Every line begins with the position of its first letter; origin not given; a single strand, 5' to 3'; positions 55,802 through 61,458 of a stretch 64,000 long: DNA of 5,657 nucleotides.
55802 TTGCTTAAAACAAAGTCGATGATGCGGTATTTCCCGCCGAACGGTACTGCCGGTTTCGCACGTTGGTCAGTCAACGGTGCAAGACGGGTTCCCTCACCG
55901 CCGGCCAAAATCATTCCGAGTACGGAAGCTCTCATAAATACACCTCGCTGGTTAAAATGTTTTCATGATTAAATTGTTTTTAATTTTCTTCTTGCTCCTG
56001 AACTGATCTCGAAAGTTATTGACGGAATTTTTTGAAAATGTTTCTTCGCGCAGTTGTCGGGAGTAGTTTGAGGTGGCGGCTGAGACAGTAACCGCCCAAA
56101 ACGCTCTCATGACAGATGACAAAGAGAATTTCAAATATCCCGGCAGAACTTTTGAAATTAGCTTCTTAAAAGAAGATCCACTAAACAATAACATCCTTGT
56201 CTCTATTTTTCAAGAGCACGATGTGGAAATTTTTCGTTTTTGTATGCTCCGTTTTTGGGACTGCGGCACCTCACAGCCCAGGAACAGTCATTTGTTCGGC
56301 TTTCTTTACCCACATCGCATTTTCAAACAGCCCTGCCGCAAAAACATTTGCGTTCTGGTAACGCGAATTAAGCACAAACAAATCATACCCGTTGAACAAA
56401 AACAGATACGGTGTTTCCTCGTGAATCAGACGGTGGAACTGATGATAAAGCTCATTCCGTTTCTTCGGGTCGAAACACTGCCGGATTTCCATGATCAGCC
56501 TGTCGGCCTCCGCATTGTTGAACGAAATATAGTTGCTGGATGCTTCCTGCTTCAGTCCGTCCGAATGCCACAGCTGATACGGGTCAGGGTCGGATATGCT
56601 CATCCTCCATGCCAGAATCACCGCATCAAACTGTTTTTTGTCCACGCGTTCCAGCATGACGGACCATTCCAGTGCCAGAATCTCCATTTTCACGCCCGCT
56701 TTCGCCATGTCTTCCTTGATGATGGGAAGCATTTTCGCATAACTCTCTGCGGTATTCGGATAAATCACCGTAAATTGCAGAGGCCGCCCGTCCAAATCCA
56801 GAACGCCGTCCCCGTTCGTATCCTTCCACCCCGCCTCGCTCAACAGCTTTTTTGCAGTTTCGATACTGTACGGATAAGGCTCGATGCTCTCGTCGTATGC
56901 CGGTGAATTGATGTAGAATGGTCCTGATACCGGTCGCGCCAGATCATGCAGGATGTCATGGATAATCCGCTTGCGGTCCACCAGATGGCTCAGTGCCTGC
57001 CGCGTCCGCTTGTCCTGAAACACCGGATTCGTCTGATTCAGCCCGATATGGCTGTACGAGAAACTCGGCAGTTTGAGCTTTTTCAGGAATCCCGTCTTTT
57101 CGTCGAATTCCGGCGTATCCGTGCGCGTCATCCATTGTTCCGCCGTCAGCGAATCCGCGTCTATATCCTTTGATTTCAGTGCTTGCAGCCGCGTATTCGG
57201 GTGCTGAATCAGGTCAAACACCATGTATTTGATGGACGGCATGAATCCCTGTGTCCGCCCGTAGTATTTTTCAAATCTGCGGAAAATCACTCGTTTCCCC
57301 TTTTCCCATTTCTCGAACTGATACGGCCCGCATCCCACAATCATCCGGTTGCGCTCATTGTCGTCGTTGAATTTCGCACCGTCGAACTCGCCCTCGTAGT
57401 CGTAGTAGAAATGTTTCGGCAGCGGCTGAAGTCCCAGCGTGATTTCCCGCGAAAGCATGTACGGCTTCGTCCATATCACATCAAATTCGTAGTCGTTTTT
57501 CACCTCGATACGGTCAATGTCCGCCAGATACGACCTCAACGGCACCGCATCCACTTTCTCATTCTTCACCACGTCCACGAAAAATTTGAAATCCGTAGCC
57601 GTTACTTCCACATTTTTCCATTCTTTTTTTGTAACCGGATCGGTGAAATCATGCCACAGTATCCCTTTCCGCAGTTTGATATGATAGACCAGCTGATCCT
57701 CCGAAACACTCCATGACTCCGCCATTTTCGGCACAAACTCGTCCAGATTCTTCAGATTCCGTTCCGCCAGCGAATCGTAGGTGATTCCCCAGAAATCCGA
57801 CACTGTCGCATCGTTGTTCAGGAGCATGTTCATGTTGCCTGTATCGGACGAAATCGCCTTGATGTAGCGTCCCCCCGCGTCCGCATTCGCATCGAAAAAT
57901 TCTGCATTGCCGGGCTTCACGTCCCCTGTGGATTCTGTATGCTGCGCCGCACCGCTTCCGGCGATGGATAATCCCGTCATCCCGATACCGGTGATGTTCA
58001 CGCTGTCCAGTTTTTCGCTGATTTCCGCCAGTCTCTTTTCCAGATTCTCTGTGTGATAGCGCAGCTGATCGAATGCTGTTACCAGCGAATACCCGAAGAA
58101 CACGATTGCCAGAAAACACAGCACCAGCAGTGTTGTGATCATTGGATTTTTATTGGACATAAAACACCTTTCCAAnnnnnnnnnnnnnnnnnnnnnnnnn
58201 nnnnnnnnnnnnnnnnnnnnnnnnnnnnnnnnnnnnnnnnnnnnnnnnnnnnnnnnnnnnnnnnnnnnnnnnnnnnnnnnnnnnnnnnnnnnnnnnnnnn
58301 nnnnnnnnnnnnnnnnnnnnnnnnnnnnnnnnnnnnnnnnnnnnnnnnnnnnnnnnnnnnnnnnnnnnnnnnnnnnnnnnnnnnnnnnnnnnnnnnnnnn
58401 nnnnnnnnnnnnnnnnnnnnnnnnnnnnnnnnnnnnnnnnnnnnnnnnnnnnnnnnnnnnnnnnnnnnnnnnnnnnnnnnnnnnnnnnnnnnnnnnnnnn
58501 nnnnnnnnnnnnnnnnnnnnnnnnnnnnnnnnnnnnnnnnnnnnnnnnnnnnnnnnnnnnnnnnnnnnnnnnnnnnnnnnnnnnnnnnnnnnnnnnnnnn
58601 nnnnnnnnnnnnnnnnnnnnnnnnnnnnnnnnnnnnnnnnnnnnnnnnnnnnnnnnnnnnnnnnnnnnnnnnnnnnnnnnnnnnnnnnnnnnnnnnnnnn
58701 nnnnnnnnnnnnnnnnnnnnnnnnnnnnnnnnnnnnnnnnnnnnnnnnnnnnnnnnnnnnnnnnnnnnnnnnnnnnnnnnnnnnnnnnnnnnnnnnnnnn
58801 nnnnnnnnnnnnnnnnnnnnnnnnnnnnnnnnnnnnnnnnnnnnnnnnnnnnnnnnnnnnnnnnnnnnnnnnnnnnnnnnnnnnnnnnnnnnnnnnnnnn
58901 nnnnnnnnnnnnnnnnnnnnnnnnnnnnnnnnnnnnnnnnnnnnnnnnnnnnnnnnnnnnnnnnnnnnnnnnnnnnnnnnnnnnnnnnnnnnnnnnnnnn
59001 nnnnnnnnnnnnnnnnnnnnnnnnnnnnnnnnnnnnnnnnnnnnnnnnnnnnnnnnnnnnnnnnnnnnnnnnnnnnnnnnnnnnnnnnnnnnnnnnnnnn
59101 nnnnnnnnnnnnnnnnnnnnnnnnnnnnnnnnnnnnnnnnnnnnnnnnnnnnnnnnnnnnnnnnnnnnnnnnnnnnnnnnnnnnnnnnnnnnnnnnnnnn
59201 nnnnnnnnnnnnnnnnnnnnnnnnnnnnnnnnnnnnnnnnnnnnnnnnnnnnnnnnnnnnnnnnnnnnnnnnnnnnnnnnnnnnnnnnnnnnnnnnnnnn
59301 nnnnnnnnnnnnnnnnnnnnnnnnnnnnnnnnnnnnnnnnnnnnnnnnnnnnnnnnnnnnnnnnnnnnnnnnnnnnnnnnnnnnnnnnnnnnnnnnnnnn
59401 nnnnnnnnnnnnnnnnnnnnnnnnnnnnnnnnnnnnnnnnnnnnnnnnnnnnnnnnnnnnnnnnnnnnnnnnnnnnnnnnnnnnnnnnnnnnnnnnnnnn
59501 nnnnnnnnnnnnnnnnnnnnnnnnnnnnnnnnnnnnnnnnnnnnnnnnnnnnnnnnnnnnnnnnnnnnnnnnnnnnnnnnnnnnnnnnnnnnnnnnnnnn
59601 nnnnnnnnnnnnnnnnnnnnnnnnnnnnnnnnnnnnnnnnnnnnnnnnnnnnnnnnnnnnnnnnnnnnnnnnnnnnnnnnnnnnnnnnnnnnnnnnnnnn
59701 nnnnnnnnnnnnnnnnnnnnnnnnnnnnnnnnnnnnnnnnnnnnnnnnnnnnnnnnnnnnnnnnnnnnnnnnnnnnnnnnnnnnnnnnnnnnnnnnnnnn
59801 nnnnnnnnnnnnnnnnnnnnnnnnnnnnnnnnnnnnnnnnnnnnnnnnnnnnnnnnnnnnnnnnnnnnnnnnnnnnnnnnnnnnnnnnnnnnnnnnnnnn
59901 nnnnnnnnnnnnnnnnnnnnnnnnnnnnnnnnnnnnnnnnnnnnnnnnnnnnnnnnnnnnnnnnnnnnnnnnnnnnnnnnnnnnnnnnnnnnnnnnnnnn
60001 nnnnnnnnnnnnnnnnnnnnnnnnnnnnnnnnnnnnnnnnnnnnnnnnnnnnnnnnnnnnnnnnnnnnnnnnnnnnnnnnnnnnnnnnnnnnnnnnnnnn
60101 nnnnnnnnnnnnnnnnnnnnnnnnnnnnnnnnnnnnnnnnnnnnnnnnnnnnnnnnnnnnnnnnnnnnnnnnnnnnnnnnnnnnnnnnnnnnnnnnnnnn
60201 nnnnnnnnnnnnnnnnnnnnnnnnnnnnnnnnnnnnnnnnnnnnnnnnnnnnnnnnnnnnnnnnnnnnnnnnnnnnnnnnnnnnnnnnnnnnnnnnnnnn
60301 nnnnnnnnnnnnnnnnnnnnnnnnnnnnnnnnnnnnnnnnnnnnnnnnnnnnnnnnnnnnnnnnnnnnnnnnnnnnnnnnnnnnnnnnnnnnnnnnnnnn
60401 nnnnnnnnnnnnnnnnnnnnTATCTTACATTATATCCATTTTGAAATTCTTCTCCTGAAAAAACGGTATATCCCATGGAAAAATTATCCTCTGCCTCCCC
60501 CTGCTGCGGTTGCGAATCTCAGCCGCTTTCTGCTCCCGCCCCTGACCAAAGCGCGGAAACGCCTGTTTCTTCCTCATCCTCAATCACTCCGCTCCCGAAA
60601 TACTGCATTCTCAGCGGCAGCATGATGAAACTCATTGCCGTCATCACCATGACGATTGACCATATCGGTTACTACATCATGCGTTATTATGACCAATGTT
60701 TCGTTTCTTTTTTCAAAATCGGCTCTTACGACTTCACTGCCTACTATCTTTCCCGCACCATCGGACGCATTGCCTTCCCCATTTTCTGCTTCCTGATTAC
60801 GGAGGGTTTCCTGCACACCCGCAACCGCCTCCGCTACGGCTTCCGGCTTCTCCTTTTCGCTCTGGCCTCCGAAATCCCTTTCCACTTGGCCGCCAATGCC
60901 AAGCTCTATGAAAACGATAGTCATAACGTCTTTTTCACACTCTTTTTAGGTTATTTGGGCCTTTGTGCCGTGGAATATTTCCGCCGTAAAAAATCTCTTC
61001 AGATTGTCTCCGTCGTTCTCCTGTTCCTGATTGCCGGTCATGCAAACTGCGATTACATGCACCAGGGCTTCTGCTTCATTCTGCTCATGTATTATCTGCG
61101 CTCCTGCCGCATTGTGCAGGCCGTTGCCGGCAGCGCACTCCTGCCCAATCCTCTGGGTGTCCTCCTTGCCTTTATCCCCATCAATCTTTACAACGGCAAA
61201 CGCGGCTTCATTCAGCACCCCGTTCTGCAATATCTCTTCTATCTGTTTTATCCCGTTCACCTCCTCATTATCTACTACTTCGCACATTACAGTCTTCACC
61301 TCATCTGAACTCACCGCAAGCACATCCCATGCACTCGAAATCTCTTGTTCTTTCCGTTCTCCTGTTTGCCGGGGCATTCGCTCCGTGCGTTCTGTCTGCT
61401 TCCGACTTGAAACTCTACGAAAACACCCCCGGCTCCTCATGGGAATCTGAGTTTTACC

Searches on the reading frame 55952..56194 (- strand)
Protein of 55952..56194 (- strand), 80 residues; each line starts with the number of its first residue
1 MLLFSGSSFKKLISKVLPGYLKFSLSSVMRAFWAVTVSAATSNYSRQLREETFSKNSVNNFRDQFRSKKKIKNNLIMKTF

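Call 30: search_protein_families(library=pfam, proteins=[window:55952-56194:-])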
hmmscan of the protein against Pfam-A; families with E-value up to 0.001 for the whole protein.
window:55952-56194:- (80 aa): 0 families

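Call 40: find_homologous_proteins(query=window:55952-56194:-, max_evalue=10)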
Query window:55952-56194:- (80 aa): 2 proteins with E <= 10 among 2 candidates.
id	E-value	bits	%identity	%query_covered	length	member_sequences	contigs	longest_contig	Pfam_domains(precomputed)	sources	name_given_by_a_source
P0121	7.7e-41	154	98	100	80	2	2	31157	-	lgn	-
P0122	1.0e-5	43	71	51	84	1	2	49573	-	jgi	-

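Call 41: find_encoding_contigs(protein=P0122, flank=10000, max_places=4)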
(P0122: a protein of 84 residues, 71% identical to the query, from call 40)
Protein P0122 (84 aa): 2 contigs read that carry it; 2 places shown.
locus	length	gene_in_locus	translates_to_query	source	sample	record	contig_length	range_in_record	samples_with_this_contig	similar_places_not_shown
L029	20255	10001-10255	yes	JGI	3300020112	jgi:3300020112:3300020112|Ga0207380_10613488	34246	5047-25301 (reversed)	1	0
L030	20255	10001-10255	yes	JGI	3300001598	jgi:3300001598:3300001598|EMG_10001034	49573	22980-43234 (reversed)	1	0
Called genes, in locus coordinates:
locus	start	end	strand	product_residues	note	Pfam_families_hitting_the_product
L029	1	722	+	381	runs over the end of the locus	PF00266:Aminotran_5, PF00155:Aminotran_1_2 (faint)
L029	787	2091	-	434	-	PF01225:Mur_ligase, PF08245:Mur_ligase_M (weak), PF02875:Mur_ligase_C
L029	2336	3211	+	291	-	PF01634:HisG, PF08029:HisG_C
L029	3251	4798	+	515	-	PF13231:PMT_2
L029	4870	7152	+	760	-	PF01553:Acyltransferase, PF00501:AMP-binding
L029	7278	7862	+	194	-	PF01227:GTP_cyclohydroI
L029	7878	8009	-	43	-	-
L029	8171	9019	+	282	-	PF13432:TPR_16 (faint)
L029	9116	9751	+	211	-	-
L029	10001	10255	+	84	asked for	-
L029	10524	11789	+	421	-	PF25293:Beta-prop_EMC1_N (faint), PF13570:Beta-prop_ACSF4 (weak), PF13360:PQQ_2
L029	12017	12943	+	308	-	-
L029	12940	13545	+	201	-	PF12797:Fer4_2 (faint), PF12837:Fer4_6 (weak), PF13237:Fer4_10 (weak), PF14697:Fer4_21 (weak)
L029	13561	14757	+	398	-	PF04055:Radical_SAM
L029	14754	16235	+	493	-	PF01976:DUF116, PF00348:polyprenyl_synt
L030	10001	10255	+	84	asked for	-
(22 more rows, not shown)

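Call 56: search_protein_representatives(alignment_id=A4)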
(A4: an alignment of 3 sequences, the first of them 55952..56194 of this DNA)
Query: 3 sequences, 80 profile positions. Proteins with E-value up to 0.001 (for the whole library): 10; up to 1e-10: 4; up to 1e-30: 1. The best 10 are listed.
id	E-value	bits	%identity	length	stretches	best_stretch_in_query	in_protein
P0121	1.2e-46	172.8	-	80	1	1-80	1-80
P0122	5.0e-29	116.3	-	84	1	4-62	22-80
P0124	1.8e-16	76.0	-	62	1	11-67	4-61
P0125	4.6e-14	68.4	-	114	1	12-62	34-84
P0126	2.1e-07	47.0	-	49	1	32-72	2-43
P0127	2.2e-07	47.0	-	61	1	12-62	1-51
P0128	7.9e-07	45.2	-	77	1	21-67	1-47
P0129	1.4e-06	44.3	-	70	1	25-62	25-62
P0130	5.8e-06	42.4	-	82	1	10-47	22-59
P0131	6.0e-04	35.9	-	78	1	22-56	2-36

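Call 58: find_encoding_contigs(protein=P0124, flank=10000, max_places=3)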
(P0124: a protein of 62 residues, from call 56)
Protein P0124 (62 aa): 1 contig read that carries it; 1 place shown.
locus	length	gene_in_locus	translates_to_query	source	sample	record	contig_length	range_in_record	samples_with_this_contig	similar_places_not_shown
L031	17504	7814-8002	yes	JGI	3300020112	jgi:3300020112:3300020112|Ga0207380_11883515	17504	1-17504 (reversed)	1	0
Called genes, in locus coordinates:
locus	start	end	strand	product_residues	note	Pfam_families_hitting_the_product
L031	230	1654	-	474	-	PF00589:Phage_integrase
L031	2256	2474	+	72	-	-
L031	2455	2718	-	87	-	-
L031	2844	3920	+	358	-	PF00814:TsaD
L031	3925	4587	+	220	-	PF00702:Hydrolase, PF12710:HAD, PF13344:Hydrolase_6 (faint), PF13419:HAD_2, PF13242:Hydrolase_like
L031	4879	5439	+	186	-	PF07963:N_methyl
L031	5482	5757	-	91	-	-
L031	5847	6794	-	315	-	PF00132:Hexapep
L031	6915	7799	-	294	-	PF03755:YicC-like_N, PF08340:YicC-like_C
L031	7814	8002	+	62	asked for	-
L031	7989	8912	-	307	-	-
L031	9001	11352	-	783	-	PF07244:POTRA, PF01103:Omp85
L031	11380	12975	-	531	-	PF00772:DnaB, PF03796:DnaB_C, PF13481:AAA_25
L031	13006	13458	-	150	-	PF01281:Ribosomal_L9_N, PF03948:Ribosomal_L9_C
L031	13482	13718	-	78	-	PF01084:Ribosomal_S18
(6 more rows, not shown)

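Call 59: find_encoding_contigs(protein=P0125, flank=10000, max_places=2)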
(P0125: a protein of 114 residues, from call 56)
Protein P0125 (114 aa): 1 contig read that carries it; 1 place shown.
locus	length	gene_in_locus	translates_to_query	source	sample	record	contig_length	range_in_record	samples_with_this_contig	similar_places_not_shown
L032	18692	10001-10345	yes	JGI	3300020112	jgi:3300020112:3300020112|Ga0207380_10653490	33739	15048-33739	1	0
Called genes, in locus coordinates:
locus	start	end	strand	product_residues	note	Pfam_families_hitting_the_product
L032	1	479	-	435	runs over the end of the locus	PF06123:CreD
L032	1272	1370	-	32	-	-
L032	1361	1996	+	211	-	PF01121:CoaE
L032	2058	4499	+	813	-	PF07498:Rho_N, PF07497:Rho_RNA_bind, PF00006:ATP-synt_ab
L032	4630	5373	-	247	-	PF01479:S4 (weak), PF00849:PseudoU_synth_2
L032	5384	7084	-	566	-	PF02366:PMT, PF13231:PMT_2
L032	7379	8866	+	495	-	PF13231:PMT_2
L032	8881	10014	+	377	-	PF01168:Ala_racemase_N, PF00842:Ala_racemase_C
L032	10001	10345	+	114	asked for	-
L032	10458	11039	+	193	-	PF02357:NusG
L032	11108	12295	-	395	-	PF03739:LptF_LptG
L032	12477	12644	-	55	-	PF01165:Ribosomal_S21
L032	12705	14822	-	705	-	PF00140:Sigma70_r1_2 (weak), PF04542:Sigma70_r2, PF04539:Sigma70_r3, PF04545:Sigma70_r4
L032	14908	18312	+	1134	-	PF17757:UvrB_inter, PF02559:CarD_TRCF_RID, PF00270:DEAD, PF04851:ResIII (weak), PF00271:Helicase_C, PF03461:TRCF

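Call 60: find_encoding_contigs(protein=P0127, flank=10000, max_places=2)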
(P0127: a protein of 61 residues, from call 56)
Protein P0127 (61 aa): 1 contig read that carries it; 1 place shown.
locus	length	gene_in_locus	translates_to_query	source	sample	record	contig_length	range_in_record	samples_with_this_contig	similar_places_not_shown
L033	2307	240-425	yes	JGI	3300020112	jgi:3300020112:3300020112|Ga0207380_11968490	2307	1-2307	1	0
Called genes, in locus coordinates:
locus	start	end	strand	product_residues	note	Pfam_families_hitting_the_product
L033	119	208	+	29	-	-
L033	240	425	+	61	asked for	-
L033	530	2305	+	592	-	?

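Call 61: find_encoding_contigs(protein=P0128, flank=10000, max_places=2)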
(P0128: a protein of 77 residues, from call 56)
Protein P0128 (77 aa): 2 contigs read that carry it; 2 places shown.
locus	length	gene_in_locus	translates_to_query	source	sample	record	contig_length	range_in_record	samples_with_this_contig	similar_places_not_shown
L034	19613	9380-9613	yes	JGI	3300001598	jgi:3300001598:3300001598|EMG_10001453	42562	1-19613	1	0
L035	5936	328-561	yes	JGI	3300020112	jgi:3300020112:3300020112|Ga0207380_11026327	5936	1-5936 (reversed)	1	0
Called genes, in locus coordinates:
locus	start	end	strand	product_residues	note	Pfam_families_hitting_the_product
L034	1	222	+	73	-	?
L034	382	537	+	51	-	-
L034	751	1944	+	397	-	PF00756:Esterase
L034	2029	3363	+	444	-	PF04616:Glyco_hydro_43, PF03422:CBM_6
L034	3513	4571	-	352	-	-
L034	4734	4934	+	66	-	-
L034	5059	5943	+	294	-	PF00657:Lipase_GDSL, PF04311:DUF459 (weak), PF13472:Lipase_GDSL_2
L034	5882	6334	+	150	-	PF13811:DUF4186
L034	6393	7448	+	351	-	PF01699:Na_Ca_ex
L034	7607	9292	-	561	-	PF04616:Glyco_hydro_43, PF16369:GH43_C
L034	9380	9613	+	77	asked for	-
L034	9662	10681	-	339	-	PF01515:PTA_PTB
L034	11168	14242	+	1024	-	PF02927:CelD_N, PF00759:Glyco_hydro_9 (faint)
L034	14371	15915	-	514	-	PF00117:GATase, PF07722:Peptidase_C26, PF02540:NAD_synthase (weak), PF03054:tRNA_Me_trans (faint), PF00958:GMP_synt_C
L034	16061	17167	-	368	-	PF02463:SMC_N (faint), PF00005:ABC_tran, PF09818:ABC_ATPase (faint), PF13304:AAA_21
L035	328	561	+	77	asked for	-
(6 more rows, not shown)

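Call 84: find_encoding_contigs(protein=P0129, flank=10000, max_places=2)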
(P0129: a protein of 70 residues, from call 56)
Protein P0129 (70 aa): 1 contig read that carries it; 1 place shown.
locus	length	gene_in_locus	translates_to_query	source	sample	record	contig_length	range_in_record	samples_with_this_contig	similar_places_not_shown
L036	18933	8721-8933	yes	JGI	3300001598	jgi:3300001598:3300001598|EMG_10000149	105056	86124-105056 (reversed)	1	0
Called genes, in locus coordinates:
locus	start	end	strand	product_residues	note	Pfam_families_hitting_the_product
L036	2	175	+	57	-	?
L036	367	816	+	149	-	PF09723:Zn_ribbon_8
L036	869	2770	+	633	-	PF02518:HATPase_c (weak), PF13589:HATPase_c_3, PF00183:HSP90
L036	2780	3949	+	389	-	PF00226:DnaJ, PF01556:DnaJ_C, PF00684:DnaJ_CXXCXGXG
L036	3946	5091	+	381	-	PF01966:HD, PF13286:HD_assoc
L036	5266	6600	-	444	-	-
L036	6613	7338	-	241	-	-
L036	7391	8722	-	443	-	PF00587:tRNA-synt_2b, PF03129:HGTP_anticodon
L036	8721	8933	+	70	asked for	-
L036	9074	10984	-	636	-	PF13428:TPR_14 (faint), PF13424:TPR_12 (faint), PF14559:TPR_19 (faint), PF23914:TPR_CcmH_CycH (faint), PF12895:ANAPC3 (faint), PF07719:TPR_2 (faint), PF13432:TPR_16 (faint)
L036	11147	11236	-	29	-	PF08213:COX24_C (weak)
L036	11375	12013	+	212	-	PF01047:MarR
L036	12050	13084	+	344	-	PF25881:HH_YBHG, PF25954:Beta-barrel_RND_2 (faint), PF25990:Beta-barrel_YknX (faint)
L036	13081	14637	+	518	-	PF00005:ABC_tran, PF13401:AAA_22 (faint), PF13476:AAA_23 (faint), PF13555:AAA_29 (faint), PF13304:AAA_21 (faint), PF00005:ABC_tran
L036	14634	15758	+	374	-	PF12679:ABC2_membrane_2, PF12698:ABC2_membrane_3, PF01061:ABC2_membrane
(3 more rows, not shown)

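Call 85: find_encoding_contigs(protein=P0130, flank=10000, max_places=2)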
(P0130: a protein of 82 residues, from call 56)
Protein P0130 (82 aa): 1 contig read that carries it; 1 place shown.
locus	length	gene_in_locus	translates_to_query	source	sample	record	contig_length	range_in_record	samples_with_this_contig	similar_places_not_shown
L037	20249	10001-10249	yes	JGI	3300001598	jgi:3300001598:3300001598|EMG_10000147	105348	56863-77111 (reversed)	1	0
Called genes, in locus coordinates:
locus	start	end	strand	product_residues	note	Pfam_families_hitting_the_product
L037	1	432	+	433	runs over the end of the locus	PF07690:MFS_1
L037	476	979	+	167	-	PF13302:Acetyltransf_3 (weak), PF00583:Acetyltransf_1, PF13673:Acetyltransf_10, PF13508:Acetyltransf_7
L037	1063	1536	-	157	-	-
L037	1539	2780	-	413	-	PF13175:AAA_15 (weak), PF13304:AAA_21, PF13175:AAA_15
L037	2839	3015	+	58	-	-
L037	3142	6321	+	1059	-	PF00176:SNF2-rel_dom, PF04851:ResIII, PF00271:Helicase_C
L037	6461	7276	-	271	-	PF25084:LbH_EIF2B (faint), PF25087:GMPPB_C (weak), PF00132:Hexapep (weak), PF13720:Acetyltransf_11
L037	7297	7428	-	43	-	-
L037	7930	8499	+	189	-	-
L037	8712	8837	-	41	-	-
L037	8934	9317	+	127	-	PF02537:CRCB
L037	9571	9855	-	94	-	PF01649:Ribosomal_S20p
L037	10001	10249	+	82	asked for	-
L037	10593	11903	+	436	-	PF08529:NusA_N, PF13184:KH_NusA_1st, PF26594:KH_NusA_2nd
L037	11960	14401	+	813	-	-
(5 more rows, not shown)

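Call 86: find_encoding_contigs(protein=P0126, flank=10000, max_places=2)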
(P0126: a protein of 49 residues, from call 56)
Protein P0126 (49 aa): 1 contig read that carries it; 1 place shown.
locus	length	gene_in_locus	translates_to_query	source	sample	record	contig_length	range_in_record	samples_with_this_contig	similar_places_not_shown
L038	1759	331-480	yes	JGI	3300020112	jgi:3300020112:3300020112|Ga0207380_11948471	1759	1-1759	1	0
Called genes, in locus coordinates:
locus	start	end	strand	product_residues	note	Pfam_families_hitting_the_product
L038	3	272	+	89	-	?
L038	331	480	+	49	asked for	-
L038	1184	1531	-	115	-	-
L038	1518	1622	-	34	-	-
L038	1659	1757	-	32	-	?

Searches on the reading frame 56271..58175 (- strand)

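Call 7: search_protein_families(library=pfam, proteins=[window:56271-58175:-])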
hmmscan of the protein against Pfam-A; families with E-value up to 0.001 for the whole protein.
window:56271-58175:- (634 aa): 1 family
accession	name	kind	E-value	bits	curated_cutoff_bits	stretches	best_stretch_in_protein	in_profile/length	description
PF00496.27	SBP_bac_5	-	3.5e-78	263.7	32.4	1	146-536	1-359/368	Bacterial extracellular solute-binding proteins, family 5 Middle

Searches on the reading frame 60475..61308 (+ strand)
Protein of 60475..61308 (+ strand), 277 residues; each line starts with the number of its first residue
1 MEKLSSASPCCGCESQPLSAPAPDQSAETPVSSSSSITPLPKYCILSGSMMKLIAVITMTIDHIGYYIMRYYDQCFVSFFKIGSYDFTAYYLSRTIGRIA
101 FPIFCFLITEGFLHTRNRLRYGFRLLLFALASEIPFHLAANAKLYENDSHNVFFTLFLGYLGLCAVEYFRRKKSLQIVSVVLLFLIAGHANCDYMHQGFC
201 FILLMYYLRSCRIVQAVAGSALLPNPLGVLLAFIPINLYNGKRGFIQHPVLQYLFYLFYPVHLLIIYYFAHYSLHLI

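Call 83: search_protein_families(library=pfam, proteins=[window:60475-61308:+], max_evalue=0.00001)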
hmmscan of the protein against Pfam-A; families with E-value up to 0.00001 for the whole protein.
window:60475-61308:+ (277 aa): 1 family
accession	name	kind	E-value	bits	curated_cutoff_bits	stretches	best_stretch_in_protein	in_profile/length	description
PF05857.17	TraX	-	2.5e-34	119.5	25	1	48-267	2-214/217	TraX protein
